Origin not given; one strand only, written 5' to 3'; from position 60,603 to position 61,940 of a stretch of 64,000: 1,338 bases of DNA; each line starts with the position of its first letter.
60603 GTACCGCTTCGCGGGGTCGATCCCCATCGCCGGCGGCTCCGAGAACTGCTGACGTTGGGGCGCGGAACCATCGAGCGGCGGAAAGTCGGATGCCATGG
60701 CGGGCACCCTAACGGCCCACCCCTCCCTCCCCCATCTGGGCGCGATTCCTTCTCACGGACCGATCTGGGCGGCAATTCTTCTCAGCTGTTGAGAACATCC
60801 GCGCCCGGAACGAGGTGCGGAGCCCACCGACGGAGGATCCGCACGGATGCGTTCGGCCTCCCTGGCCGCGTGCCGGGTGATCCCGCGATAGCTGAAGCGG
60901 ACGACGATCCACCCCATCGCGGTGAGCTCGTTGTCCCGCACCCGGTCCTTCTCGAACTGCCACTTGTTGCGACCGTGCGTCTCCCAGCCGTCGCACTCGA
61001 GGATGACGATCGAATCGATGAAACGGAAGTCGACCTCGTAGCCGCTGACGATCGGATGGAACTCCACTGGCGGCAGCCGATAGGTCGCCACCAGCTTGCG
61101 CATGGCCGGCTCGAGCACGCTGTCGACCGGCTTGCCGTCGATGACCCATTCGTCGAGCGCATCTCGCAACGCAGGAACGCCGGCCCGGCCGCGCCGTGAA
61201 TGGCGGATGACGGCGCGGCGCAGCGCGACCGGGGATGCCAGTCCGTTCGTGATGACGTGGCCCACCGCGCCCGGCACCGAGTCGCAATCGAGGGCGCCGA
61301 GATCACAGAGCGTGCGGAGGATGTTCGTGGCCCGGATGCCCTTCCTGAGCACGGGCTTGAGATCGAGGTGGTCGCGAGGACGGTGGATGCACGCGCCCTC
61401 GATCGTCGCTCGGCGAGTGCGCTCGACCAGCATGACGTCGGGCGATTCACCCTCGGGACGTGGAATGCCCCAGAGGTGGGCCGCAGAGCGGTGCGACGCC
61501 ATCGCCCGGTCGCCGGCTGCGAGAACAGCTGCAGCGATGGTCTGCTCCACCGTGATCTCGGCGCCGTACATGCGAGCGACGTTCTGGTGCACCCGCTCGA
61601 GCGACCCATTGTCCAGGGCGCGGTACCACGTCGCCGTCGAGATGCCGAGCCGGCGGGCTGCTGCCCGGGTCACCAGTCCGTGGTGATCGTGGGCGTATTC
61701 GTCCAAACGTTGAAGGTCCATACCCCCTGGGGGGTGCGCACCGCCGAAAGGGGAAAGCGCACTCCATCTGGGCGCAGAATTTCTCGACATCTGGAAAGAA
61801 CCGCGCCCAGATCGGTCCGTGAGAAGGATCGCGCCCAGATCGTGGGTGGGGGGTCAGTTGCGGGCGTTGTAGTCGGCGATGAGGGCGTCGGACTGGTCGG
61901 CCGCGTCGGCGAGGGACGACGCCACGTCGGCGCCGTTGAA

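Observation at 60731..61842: DUF559/AbiEi-like gene bracketed by two family C elements in inverted orientation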

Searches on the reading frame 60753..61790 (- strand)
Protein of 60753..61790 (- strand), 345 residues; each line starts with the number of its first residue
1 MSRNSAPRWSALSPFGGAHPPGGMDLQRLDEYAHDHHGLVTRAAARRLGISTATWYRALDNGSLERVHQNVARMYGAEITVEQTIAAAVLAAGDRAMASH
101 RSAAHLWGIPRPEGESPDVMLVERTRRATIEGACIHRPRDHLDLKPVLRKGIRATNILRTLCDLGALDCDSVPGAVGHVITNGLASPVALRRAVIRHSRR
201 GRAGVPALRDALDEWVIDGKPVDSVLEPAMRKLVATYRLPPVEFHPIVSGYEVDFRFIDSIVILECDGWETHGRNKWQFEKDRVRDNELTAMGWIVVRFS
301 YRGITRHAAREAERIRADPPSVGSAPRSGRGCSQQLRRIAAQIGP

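Call 11: search_protein_families(library=pfam, proteins=[window:60753-61790:-], max_evalue=0.01)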
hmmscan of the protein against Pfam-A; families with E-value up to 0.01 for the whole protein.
window:60753-61790:- (345 aa): 3 families
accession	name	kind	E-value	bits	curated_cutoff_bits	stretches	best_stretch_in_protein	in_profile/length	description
PF13338.12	AbiEi_4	-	1.7e-07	31.7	25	1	27-70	1-44/49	Transcriptional regulator, AbiEi antitoxin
PF18741.7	MTES_1575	-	2.3e-07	31.2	38.2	1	248-317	22-94/96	REase_MTES_1575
PF04480.18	DUF559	-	3.5e-07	30.5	20.6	1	246-315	39-104/109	Protein of unknown function (DUF559)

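Call 13: find_homologous_proteins(query=window:60753-61790:-, max_evalue=0.00001)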
Query window:60753-61790:- (345 aa): 700 proteins with E <= 0.00001 among 8000 candidates; the best 120 are listed.
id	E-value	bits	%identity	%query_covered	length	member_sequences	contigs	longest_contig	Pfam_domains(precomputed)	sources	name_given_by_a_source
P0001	7.0e-176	602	90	85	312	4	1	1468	PF04480.19,PF13338.13,PF18741.8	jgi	jgi:hypothetical protein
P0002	2.7e-159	548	84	85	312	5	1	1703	PF04480.19,PF13338.13,PF18741.8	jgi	jgi:very-short-patch-repair endonuclease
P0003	2.9e-159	548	82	85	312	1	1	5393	PF04480.19,PF18741.8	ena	-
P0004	2.7e-151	522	78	85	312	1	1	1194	PF04480.19,PF13338.13,PF18741.8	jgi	jgi:very-short-patch-repair endonuclease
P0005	1.1e-149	516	78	87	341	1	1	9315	PF04480.19,PF13338.13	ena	-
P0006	7.1e-149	514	79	85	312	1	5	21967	PF04480.19,PF13338.13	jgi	jgi:very-short-patch-repair endonuclease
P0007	1.9e-147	509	79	85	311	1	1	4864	PF13338.13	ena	-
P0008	6.1e-147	507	77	85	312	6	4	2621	PF04480.19,PF18741.8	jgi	jgi:very-short-patch-repair endonuclease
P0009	1.9e-146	506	79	84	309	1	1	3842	PF04480.19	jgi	jgi:hypothetical protein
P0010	3.7e-146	505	78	85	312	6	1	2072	-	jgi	jgi:very-short-patch-repair endonuclease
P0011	8.1e-140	484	75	85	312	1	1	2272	PF04480.19,PF18741.8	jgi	jgi:very-short-patch-repair endonuclease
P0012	1.8e-139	483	75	85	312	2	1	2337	PF04480.19,PF18741.8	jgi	jgi:very-short-patch-repair endonuclease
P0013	6.8e-139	481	75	85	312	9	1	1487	PF04480.19,PF18741.8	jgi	jgi:very-short-patch-repair endonuclease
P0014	1.3e-137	477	75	85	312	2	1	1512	PF04480.19,PF18741.8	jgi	jgi:very-short-patch-repair endonuclease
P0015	6.9e-136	471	73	86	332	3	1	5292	PF04480.19,PF18741.8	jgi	jgi:very-short-patch-repair endonuclease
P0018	1.2e-128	447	69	85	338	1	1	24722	PF04480.19,PF13338.13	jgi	jgi:hypothetical protein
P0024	7.4e-125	435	66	84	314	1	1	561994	PF04480.19,PF18741.8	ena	-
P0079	1.1e-112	395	62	85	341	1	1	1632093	PF04480.19,PF13338.13,PF18741.8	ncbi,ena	-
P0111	2.1e-103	364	58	85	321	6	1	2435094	PF04480.19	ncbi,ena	-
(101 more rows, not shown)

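Call 14: find_encoding_contigs(protein=P0006, flank=6000, max_places=5)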
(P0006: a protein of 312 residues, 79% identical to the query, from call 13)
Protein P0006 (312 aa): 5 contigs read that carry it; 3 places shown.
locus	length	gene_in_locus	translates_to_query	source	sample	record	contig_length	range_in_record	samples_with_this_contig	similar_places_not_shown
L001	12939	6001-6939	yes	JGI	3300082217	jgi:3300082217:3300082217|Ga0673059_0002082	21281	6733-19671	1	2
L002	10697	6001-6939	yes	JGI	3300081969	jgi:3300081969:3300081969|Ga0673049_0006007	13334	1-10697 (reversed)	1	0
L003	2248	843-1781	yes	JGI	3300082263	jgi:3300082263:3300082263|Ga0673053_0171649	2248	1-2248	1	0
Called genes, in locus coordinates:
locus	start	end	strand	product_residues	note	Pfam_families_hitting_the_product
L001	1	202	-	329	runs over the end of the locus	PF00561:Abhydrolase_1, PF12146:Hydrolase_4, PF12697:Abhydrolase_6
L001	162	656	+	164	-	-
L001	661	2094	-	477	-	PF03109:ABC1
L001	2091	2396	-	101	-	-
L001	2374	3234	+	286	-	PF00528:BPD_transp_1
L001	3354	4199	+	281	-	PF00528:BPD_transp_1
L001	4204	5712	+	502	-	PF01547:SBP_bac_1, PF13416:SBP_bac_8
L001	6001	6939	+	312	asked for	PF13338:AbiEi_4 (weak), PF04480:DUF559 (weak)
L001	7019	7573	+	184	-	PF00160:Pro_isomerase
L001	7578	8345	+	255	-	PF00106:adh_short, PF08659:KR, PF23441:SDR, PF13561:adh_short_C2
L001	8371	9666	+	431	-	PF00202:Aminotran_3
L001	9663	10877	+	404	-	PF06224:AlkZ-like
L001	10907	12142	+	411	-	PF01594:AI-2E_transport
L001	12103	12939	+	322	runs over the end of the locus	PF06089:Asparaginase_II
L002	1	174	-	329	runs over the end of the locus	PF00561:Abhydrolase_1, PF12146:Hydrolase_4, PF12697:Abhydrolase_6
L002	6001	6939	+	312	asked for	PF13338:AbiEi_4 (weak), PF04480:DUF559 (weak)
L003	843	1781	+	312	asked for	PF13338:AbiEi_4 (weak), PF04480:DUF559 (weak)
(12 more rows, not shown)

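Call 15: find_encoding_contigs(protein=P0003, flank=6000, max_places=3)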
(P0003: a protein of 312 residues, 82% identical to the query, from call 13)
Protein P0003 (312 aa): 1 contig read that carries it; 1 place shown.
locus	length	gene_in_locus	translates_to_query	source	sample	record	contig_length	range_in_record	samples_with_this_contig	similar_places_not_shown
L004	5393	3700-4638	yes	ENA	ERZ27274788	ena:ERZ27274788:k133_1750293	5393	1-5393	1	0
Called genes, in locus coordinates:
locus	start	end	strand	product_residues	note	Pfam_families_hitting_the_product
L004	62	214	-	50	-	-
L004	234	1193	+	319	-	PF00528:BPD_transp_1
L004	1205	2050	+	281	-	PF00528:BPD_transp_1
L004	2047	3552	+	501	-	PF01547:SBP_bac_1, PF13416:SBP_bac_8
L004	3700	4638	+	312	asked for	PF04480:DUF559, PF18741:MTES_1575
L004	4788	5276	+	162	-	PF00160:Pro_isomerase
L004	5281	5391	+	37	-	?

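Call 16: find_encoding_contigs(protein=P0005, flank=6000, max_places=3)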
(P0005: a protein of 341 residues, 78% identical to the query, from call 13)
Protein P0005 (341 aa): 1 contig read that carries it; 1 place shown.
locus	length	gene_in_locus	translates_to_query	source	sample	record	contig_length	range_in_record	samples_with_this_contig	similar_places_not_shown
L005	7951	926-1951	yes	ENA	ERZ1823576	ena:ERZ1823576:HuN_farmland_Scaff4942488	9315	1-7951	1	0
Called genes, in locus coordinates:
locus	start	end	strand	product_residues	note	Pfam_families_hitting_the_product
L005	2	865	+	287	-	?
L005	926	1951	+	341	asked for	PF13338:AbiEi_4 (weak), PF04480:DUF559 (weak)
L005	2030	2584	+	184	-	PF00160:Pro_isomerase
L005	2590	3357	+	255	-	PF00106:adh_short, PF08659:KR, PF01370:Epimerase (weak), PF13561:adh_short_C2, PF23441:SDR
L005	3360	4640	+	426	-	PF00202:Aminotran_3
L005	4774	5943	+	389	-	PF06224:AlkZ-like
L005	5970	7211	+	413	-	PF01594:AI-2E_transport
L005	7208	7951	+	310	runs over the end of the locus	PF06089:Asparaginase_II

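Call 29: find_encoding_contigs(protein=P0018, flank=10000, max_places=2)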
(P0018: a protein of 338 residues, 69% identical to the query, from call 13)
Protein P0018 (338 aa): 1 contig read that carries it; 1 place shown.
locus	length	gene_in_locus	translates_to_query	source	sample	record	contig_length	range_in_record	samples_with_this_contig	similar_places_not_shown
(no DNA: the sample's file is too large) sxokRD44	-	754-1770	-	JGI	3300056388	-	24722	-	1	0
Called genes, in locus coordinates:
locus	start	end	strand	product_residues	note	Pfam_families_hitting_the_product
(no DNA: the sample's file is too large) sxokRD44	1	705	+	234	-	?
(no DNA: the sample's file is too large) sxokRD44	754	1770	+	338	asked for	PF13338:AbiEi_4 (weak), PF04480:DUF559 (faint)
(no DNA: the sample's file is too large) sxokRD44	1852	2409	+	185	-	PF00160:Pro_isomerase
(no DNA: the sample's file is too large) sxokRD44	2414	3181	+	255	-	PF00106:adh_short, PF08659:KR, PF23441:SDR, PF01370:Epimerase (weak), PF13561:adh_short_C2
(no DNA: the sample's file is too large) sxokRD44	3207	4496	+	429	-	PF00202:Aminotran_3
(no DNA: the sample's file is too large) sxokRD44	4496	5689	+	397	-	PF06224:AlkZ-like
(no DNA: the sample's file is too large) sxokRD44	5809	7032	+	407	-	PF01594:AI-2E_transport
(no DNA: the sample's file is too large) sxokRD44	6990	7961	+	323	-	PF06089:Asparaginase_II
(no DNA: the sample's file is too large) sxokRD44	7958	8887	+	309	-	PF00753:Lactamase_B, PF17778:WHD_BLACT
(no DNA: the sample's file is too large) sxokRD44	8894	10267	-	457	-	PF00282:Pyridoxal_deC, PF01212:Beta_elim_lyase (weak)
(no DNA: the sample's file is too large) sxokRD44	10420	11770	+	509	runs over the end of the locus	PF05787:PhoX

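Call 30: find_encoding_contigs(protein=P0024, flank=10000, max_places=2)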
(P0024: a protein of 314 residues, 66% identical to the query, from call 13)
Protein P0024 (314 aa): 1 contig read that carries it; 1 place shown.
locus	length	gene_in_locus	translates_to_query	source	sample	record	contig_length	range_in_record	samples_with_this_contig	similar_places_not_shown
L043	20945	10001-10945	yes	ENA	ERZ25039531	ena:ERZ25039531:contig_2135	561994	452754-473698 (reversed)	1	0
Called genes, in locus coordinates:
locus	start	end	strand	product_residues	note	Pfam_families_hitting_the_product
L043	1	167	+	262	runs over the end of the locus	PF25213:HVO_A0261_N (weak), PF08220:HTH_DeoR, PF08279:HTH_11 (weak), PF00455:DeoRC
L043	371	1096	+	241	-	PF00459:Inositol_P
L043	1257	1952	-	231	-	-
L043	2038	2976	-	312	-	PF00140:Sigma70_r1_2, PF04542:Sigma70_r2, PF04539:Sigma70_r3, PF04545:Sigma70_r4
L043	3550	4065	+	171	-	PF01027:Bax1-I, PF12811:BaxI_1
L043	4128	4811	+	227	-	-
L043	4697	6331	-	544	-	PF03109:ABC1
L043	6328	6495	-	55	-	-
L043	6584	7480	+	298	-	PF00528:BPD_transp_1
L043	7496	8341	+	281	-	PF00528:BPD_transp_1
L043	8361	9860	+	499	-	PF01547:SBP_bac_1, PF13416:SBP_bac_8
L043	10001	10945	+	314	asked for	PF04480:DUF559 (weak), PF18741:MTES_1575 (weak)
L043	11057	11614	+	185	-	PF00160:Pro_isomerase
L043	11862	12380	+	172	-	PF00106:adh_short, PF13561:adh_short_C2, PF23441:SDR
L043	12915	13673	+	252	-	PF00202:Aminotran_3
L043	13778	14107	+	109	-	PF06224:AlkZ-like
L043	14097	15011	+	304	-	PF06224:AlkZ-like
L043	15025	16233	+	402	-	PF01594:AI-2E_transport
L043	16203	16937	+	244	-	PF06089:Asparaginase_II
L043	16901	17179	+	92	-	PF06089:Asparaginase_II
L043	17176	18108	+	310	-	PF00753:Lactamase_B, PF17778:WHD_BLACT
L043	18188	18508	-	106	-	-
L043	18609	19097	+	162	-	-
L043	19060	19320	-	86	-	-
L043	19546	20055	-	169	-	PF00378:ECH_1, PF16113:ECH_2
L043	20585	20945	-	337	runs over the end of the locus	PF20256:MoCoBD_2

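Call 31: find_encoding_contigs(protein=P0079, flank=10000, max_places=2)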
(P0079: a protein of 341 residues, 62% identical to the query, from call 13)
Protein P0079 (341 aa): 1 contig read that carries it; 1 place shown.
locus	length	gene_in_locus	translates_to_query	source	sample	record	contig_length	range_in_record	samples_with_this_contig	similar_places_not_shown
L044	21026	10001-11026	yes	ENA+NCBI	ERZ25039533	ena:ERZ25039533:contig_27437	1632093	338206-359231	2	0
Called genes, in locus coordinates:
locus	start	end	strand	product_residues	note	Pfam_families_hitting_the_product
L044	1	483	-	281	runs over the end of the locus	PF02152:FolB, PF01288:HPPK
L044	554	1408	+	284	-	PF00378:ECH_1, PF16113:ECH_2, PF00378:ECH_1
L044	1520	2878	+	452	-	PF00282:Pyridoxal_deC, PF01212:Beta_elim_lyase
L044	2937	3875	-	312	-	PF00753:Lactamase_B, PF17778:WHD_BLACT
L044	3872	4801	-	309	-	PF06089:Asparaginase_II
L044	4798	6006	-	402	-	PF01594:AI-2E_transport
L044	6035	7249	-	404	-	PF06224:AlkZ-like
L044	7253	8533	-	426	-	PF00202:Aminotran_3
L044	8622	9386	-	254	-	PF00106:adh_short, PF08659:KR, PF23441:SDR, PF13561:adh_short_C2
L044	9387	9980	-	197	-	PF00160:Pro_isomerase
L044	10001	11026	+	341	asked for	PF13338:AbiEi_4 (weak), PF04480:DUF559, PF18741:MTES_1575 (weak)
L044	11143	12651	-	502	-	PF01547:SBP_bac_1, PF13416:SBP_bac_8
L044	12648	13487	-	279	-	PF00528:BPD_transp_1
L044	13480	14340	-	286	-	PF00528:BPD_transp_1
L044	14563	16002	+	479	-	PF03109:ABC1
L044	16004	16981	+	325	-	PF12146:Hydrolase_4, PF00561:Abhydrolase_1, PF12697:Abhydrolase_6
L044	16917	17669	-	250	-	-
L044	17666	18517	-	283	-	PF12811:BaxI_1, PF01027:Bax1-I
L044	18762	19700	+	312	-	PF00140:Sigma70_r1_2, PF04542:Sigma70_r2, PF04539:Sigma70_r3, PF04545:Sigma70_r4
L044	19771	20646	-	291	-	PF13365:Trypsin_2, PF00595:PDZ (weak), PF13180:PDZ_2, PF17820:PDZ_6 (weak)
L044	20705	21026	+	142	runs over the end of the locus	PF01638:HxlR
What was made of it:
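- On REPIN-RAYT / REPtron: Synteny is conserved (calls 14-16, 29-31).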

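Call 32: find_encoding_contigs(protein=P0111, flank=10000, max_places=3)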
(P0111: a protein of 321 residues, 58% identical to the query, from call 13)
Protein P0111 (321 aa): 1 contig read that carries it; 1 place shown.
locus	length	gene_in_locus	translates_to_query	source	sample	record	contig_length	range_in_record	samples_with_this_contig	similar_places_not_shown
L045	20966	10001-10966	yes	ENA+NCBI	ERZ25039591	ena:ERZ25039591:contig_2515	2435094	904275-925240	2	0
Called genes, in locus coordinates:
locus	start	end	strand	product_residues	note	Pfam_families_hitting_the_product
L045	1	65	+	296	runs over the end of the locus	PF05050:Methyltransf_21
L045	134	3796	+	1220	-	PF01501:Glyco_transf_8, PF00535:Glycos_transf_2, PF13641:Glyco_tranf_2_3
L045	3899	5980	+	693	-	PF01663:Phosphodiest (faint), PF00884:Sulfatase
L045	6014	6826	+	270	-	-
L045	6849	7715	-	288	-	PF00535:Glycos_transf_2, PF13632:Glyco_trans_2_3 (weak)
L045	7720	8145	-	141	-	PF01053:Cys_Met_Meta_PP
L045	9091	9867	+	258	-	PF00106:adh_short, PF13561:adh_short_C2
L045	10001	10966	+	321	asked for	PF04480:DUF559 (weak)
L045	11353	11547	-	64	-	-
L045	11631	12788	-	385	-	PF01960:ArgJ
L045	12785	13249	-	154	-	PF22381:Staph_reg_Sar_Rot (weak), PF01047:MarR, PF12802:MarR_2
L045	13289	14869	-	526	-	PF02776:TPP_enzyme_N, PF00205:TPP_enzyme_M, PF02775:TPP_enzyme_C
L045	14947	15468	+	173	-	PF01243:PNPOx_N (weak)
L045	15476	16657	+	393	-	PF01494:FAD_binding_3, PF22607:FAD_binding-like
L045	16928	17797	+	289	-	PF12006:DUF3500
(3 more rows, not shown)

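Call 44: find_related_loci(query=A2, collection=metagenome_contigs, flank=10000)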
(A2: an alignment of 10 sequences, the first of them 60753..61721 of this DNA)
Query A2 (322 aa) in metagenome_contigs; peptide patterns used: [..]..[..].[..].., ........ (x = any residue, [..] = any of these).
263 stretches matched a pattern; 33 encode a relative of the query (tblastn E <= 1e-3); 33 distinct loci.
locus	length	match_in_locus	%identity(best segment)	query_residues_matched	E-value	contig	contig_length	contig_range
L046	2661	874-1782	66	1-303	1e-133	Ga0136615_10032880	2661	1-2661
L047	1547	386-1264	66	1-293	2e-132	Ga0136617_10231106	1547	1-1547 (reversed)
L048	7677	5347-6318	61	1-316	3e-121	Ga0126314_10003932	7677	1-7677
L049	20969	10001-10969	61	1-316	5e-119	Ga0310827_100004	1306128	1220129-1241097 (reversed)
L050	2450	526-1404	63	1-293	2e-124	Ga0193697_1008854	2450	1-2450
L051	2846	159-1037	61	1-293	7e-119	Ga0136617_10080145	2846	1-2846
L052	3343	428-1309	68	1-294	6e-117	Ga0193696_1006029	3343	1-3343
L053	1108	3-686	75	66-293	3e-119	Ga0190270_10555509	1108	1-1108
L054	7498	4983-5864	57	1-294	6e-103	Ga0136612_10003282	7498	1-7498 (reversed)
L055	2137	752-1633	59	1-294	5e-105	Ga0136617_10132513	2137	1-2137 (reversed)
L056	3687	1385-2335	57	1-312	1e-100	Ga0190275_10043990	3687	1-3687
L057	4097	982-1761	64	1-259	8e-100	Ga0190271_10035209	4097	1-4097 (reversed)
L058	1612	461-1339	56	1-293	1e-103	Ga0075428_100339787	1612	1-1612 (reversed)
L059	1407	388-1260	57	1-292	6e-104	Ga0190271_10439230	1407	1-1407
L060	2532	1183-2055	55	1-294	3e-96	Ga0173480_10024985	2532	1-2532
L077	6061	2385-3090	61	1-293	1e-43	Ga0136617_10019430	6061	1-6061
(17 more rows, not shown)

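Call 47: search_solved_structures(query=P0003, max_evalue=1)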
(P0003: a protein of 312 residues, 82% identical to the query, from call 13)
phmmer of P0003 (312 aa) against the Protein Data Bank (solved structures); distinct sequences matched with E-value up to 1: 1.
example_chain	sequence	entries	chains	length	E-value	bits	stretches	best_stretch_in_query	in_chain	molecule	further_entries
3hrl_A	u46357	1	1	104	0.85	12.2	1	225-286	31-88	Endonuclease-Like Protein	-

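Call 48: search_protein_families(library=ncbifam, proteins=[P0003], max_evalue=0.01)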
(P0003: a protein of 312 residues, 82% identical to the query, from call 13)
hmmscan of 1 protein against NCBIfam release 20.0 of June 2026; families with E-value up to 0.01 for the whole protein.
P0003 (312 aa): 0 families

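Call 49: search_protein_families(library=padloc, proteins=[P0003], max_evalue=0.01)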
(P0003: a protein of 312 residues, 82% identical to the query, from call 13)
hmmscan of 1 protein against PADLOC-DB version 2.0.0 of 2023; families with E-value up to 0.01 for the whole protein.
P0003 (312 aa): 9 families
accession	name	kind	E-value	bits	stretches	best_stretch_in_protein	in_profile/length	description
PDLC02228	AbiEi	-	2.1e-17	61.1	1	4-175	28-194/216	AbiEi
PDLC02249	AbiEi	-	9.2e-16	56.1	1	4-180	6-182/184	AbiEi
PDLC02231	AbiEi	-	7.1e-15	53.5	1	3-178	7-193/280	AbiEi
PDLC02260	AbiEi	-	3.7e-07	28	1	3-114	4-114/131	AbiEi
PDLC02256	AbiEi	-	4.3e-07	28.1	1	10-114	10-114/174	AbiEi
PDLC02244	AbiEi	-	2.8e-05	21.6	1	6-80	10-84/292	AbiEi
PDLC02225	AbiEi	-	0.00016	19.4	1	6-86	10-84/198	AbiEi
PDLC04133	mad1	-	0.00031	19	1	19-47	9-37/60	mads_1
PDLC02259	AbiEi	-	0.00036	18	1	56-182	54-168/191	AbiEi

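Call 62: predict_structure(alignment_id=A3)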
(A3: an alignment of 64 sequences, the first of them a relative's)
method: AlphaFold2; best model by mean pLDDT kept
length: 312 residues; sequences in the alignment: 64
mean_pLDDT: 90.4   pTM: 0.77
mean pLDDT of the five models: 90.4, 88.7, 88.2, 87.8, 86.6
residues with pLDDT >= 90: 220; 70-90: 78; 50-70: 11; < 50: 3
segments of 3 or more residues with pLDDT < 50: 310-312
pLDDT, mean of each block of 10 residues (from residue 1): 87 96 95 95 96 95 97 95 94 94 92 90 94 94 92 91 87 81 90 81 92 95 93 96 80 72 91 92 94 96 72 44
secondary structure, 60 per line:
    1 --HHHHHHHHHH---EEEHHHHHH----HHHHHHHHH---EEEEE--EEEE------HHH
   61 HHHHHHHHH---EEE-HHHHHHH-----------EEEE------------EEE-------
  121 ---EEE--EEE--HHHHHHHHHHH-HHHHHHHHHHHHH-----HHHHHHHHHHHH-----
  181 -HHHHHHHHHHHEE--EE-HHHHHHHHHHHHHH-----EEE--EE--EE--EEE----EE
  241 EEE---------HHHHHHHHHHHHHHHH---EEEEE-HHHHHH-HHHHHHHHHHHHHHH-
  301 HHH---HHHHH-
elements in order: H3-12 E16-18 H19-24 H29-37 E41-45 E48-51 H58-69 E73-75 H77-83 E95-98 E111-113 E124-126 E129-131 H134-144 H146-158 H164-175 H182-192 H200-213 E219-221 E232-234 E239-243 H253-268 E272-276 H278-283 H285-299 H307-311
